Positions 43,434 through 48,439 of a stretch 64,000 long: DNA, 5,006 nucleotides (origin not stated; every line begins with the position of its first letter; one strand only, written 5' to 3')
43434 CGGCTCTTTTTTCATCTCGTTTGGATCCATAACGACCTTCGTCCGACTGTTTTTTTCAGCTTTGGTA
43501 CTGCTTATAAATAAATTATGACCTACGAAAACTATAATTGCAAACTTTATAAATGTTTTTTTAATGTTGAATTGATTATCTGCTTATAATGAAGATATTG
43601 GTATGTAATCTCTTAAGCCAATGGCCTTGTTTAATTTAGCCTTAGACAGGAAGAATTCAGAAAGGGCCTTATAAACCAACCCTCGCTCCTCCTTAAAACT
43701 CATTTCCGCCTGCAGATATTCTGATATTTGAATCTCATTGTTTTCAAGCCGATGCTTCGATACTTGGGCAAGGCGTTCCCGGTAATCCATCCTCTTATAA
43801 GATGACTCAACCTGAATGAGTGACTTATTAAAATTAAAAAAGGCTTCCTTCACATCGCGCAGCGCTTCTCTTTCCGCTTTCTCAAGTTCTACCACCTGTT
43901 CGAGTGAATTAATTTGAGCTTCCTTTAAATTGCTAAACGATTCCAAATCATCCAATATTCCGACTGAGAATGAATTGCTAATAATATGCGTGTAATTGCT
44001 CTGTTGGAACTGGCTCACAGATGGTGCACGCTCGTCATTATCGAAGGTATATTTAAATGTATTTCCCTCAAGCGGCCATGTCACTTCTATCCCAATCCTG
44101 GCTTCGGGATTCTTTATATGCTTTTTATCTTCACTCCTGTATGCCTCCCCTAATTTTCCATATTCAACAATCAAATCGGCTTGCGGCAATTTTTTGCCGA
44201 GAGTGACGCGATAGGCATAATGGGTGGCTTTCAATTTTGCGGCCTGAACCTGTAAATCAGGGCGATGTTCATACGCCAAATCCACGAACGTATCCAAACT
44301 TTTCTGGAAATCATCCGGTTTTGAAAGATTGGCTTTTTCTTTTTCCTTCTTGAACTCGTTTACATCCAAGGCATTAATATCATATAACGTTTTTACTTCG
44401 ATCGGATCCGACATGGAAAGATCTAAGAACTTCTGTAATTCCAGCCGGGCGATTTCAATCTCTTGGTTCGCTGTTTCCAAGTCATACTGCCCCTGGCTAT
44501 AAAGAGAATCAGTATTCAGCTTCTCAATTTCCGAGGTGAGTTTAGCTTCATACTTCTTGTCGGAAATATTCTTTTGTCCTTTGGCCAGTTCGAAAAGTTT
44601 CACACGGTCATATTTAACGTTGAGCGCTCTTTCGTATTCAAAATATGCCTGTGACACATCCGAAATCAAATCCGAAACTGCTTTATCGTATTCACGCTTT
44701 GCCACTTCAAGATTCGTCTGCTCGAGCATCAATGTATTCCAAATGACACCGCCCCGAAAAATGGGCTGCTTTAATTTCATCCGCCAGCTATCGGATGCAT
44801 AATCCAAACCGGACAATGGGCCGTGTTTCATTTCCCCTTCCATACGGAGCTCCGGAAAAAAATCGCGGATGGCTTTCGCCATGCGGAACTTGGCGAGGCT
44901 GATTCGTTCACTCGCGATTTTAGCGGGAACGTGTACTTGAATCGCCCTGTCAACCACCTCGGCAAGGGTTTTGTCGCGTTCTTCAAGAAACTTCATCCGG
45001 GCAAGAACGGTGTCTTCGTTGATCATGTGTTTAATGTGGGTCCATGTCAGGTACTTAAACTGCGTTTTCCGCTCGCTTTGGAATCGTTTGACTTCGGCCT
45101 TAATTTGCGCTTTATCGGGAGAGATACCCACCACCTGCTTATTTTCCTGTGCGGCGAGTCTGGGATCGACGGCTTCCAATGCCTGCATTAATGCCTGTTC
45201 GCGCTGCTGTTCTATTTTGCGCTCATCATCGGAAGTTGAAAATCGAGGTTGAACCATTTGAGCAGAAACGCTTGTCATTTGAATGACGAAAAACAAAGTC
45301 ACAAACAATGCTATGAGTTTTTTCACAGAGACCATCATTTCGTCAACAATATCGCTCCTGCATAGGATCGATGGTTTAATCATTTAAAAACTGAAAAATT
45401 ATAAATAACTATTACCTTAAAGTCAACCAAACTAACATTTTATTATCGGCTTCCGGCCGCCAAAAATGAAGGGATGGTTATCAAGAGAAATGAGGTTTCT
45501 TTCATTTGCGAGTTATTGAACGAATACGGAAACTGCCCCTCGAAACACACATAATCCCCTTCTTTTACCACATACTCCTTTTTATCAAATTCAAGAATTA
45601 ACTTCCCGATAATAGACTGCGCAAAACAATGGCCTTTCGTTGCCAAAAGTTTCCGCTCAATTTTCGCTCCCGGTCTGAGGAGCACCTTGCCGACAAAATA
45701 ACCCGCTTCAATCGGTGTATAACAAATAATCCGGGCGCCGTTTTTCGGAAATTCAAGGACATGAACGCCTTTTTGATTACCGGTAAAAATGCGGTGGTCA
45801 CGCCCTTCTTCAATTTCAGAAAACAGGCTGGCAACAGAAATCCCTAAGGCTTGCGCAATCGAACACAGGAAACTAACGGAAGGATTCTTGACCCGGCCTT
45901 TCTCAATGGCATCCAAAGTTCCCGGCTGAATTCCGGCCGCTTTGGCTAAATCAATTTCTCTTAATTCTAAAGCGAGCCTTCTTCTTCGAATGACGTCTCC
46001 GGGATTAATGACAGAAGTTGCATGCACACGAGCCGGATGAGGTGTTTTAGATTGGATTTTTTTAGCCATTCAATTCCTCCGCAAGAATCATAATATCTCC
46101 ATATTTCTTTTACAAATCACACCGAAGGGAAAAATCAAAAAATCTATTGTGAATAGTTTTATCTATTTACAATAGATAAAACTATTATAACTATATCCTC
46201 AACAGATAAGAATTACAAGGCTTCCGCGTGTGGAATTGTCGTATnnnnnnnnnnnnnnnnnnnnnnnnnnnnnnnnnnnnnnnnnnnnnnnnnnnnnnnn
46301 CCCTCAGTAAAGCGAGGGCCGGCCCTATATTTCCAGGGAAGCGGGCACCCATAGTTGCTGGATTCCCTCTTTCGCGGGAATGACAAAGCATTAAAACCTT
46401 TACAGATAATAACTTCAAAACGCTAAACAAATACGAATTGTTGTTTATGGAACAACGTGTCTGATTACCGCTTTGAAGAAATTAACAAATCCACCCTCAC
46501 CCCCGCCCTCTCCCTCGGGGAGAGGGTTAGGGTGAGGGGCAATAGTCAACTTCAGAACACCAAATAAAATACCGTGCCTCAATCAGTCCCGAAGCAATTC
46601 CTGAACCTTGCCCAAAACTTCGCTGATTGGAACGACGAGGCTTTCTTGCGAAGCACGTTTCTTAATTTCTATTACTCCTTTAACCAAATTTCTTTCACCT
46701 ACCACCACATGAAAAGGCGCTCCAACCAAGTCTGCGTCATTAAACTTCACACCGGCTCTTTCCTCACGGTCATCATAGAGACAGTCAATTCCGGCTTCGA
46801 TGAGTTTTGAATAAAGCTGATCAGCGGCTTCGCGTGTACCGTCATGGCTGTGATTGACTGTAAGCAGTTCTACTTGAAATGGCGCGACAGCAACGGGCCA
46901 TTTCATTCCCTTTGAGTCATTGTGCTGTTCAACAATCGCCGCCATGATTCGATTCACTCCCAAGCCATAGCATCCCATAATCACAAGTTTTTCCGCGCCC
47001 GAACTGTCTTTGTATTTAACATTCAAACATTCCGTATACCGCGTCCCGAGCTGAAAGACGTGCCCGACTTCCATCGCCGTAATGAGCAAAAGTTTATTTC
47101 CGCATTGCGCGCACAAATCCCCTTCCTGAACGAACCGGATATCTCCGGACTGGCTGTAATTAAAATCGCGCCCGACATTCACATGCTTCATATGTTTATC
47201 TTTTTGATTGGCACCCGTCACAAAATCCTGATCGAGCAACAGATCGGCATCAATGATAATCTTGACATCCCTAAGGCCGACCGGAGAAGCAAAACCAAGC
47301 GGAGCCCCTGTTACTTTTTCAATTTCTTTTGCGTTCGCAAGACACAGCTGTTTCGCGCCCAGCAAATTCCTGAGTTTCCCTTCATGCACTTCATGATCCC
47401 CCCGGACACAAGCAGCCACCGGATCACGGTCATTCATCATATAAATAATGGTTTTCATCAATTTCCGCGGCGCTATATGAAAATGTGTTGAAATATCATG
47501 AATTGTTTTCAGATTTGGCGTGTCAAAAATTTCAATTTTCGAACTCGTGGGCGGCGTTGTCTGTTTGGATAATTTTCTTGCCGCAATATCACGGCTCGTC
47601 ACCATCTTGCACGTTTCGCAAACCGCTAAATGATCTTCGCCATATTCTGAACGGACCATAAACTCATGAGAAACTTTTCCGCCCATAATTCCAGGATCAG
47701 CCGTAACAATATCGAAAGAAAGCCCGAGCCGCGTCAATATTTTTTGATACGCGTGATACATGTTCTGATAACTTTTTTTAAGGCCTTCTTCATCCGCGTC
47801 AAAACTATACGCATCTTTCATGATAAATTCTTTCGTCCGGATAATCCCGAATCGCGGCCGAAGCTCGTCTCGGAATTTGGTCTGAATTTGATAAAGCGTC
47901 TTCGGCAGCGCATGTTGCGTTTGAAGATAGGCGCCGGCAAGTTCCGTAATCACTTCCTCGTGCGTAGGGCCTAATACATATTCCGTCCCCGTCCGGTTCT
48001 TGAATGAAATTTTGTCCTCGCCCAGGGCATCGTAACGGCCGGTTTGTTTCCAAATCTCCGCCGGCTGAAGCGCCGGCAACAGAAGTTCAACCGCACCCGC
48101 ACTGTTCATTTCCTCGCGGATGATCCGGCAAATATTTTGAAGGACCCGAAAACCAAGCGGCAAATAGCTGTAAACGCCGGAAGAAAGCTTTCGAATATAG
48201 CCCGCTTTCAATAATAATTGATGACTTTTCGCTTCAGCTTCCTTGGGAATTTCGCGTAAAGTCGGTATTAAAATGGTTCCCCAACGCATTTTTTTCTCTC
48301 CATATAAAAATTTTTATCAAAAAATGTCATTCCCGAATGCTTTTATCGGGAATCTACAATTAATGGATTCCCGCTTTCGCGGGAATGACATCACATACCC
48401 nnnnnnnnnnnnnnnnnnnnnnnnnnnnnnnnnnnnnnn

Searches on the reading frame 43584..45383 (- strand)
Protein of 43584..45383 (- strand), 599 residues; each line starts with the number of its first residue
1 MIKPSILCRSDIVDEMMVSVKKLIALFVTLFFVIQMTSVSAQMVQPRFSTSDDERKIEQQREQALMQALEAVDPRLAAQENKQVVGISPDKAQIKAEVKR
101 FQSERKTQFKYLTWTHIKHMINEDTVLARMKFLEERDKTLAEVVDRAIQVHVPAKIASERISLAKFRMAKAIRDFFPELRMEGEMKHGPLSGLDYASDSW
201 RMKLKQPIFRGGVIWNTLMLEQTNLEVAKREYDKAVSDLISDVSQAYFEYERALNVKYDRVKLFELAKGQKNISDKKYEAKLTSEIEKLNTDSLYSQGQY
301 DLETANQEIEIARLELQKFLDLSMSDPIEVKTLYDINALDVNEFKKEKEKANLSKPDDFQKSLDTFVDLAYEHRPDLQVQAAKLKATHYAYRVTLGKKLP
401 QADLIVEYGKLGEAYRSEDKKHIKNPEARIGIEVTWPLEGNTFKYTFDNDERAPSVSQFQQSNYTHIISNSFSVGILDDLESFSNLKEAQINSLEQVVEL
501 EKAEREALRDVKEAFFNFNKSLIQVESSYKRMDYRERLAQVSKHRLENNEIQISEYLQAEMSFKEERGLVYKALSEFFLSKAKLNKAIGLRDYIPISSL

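Call 9: search_protein_families(library=pfam, proteins=[window:43584-45383:-], max_evalue=0.01)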
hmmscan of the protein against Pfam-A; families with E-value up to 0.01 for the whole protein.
window:43584-45383:- (599 aa): 1 family
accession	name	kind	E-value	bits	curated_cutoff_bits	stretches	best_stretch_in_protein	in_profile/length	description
PF02321.23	OEP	-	9.7e-34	117.2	22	3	140-320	1-186/187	Outer membrane efflux protein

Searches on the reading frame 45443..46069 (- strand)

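Call 9: search_protein_families(library=pfam, proteins=[window:45443-46069:-], max_evalue=0.01)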
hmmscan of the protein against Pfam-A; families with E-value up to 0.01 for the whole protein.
window:45443-46069:- (208 aa): 7 families
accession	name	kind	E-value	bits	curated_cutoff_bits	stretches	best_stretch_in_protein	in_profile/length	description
PF01381.28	HTH_3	-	2.4e-09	37.5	23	1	27-80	1-53/55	Helix-turn-helix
PF13560.12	HTH_31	-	5.5e-07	30.2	27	1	24-80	3-59/64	Helix-turn-helix domain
PF13443.12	HTH_26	-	3.5e-05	24.4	22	1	40-83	15-58/63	Cro/C1-type HTH DNA-binding domain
PF13744.12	HTH_37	-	0.00014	22.1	27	1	26-79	22-75/80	Helix-turn-helix domain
PF07883.17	Cupin_2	-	0.0014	18.7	27.2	1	155-197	27-69/70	Cupin domain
PF12844.13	HTH_19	-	0.0042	17.4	30.2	1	40-79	17-55/64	Helix-turn-helix domain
PF13413.12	HTH_25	-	0.0063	16.7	24.6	0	27-79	2-59/62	Helix-turn-helix domain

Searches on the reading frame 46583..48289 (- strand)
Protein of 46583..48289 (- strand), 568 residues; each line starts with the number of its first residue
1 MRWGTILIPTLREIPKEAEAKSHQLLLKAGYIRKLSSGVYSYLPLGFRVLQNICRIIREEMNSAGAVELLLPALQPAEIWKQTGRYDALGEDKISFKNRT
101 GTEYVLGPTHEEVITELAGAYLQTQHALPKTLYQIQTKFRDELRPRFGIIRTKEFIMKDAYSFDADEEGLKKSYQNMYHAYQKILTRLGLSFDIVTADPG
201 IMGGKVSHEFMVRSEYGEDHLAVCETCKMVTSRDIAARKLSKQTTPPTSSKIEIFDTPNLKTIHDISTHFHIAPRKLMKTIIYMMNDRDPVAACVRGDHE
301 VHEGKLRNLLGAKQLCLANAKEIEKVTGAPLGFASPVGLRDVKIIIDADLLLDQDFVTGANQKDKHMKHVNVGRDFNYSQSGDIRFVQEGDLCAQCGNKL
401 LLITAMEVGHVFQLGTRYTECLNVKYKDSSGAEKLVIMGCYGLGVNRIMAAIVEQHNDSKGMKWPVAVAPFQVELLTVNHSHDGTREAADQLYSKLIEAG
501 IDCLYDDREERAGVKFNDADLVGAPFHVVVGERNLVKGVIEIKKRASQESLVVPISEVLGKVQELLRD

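Call 9: search_protein_families(library=pfam, proteins=[window:46583-48289:-], max_evalue=0.01)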
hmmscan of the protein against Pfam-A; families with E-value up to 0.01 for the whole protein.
window:46583-48289:- (568 aa): 3 families
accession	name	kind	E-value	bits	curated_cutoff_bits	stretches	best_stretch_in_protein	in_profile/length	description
PF00587.30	tRNA-synt_2b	-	5.5e-31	108.4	29.3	1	96-456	3-179/179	tRNA synthetase class II core domain (G, H, P, S and T)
PF04073.20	tRNA_edit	-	5.7e-27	94.7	25.5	1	257-372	1-118/123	Aminoacyl-tRNA editing domain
PF03129.25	HGTP_anticodon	-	4.5e-20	72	21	1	473-564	2-93/94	Anticodon binding domain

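Call 14: find_encoding_contigs(protein=window:46583-48289:-, flank=2000, max_places=4)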
Protein window:46583-48289:- (568 aa): 21 contigs read that carry it; 4 places shown.
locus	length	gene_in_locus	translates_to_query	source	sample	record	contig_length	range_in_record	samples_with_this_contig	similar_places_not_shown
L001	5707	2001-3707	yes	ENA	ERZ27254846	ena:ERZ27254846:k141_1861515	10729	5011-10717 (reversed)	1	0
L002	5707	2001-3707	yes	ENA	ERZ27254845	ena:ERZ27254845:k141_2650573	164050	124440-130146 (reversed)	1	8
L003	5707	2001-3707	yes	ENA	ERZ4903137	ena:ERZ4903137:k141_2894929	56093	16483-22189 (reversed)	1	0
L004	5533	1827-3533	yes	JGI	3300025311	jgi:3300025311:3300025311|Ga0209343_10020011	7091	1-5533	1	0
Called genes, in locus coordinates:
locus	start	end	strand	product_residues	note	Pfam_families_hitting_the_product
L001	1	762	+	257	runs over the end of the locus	?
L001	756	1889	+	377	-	PF02163:Peptidase_M50, PF13180:PDZ_2 (weak)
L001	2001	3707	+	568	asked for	PF00587:tRNA-synt_2b, PF04073:tRNA_edit, PF03129:HGTP_anticodon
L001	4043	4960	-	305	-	PF13646:HEAT_2 (faint), PF01347:TPR_Vitellogenin (weak)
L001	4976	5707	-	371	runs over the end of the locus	-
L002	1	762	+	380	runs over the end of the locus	PF02670:DXP_reductoisom, PF08436:DXP_redisom_C, PF13288:DXPR_C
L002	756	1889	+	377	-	PF02163:Peptidase_M50, PF13180:PDZ_2 (weak)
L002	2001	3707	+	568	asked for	PF00587:tRNA-synt_2b, PF04073:tRNA_edit, PF03129:HGTP_anticodon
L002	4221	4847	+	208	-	PF13560:HTH_31 (weak), PF01381:HTH_3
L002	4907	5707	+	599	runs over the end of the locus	PF02321:OEP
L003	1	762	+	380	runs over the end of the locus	PF02670:DXP_reductoisom, PF08436:DXP_redisom_C, PF13288:DXPR_C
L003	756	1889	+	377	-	PF02163:Peptidase_M50, PF13180:PDZ_2 (weak)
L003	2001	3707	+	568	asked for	PF00587:tRNA-synt_2b, PF04073:tRNA_edit, PF03129:HGTP_anticodon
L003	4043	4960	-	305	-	PF13646:HEAT_2 (faint), PF01347:TPR_Vitellogenin (weak)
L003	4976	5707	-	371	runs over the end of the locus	-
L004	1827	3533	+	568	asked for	PF00587:tRNA-synt_2b, PF04073:tRNA_edit, PF03129:HGTP_anticodon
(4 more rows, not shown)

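Call 80: list_cluster_members(proteins=[window:46583-48289:-])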
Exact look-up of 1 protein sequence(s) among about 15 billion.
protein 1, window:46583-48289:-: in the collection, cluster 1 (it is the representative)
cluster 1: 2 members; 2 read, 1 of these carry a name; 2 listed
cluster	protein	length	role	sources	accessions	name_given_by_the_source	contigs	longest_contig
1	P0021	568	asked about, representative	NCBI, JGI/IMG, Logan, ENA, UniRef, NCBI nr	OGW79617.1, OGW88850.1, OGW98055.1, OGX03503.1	MAG: proline--tRNA ligase [Omnitrophica bacterium RIFCSPLOWO2_12_FULL_44_17] | Proline--tRNA ligase n=1 Tax=Candidatus Danuiimicrobium aquiferis TaxID=1801832 ... | MAG: proline--tRNA ligase [Omnitrophica bacterium RIFCSPHIGHO2_02_FULL_45_28]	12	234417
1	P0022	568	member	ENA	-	-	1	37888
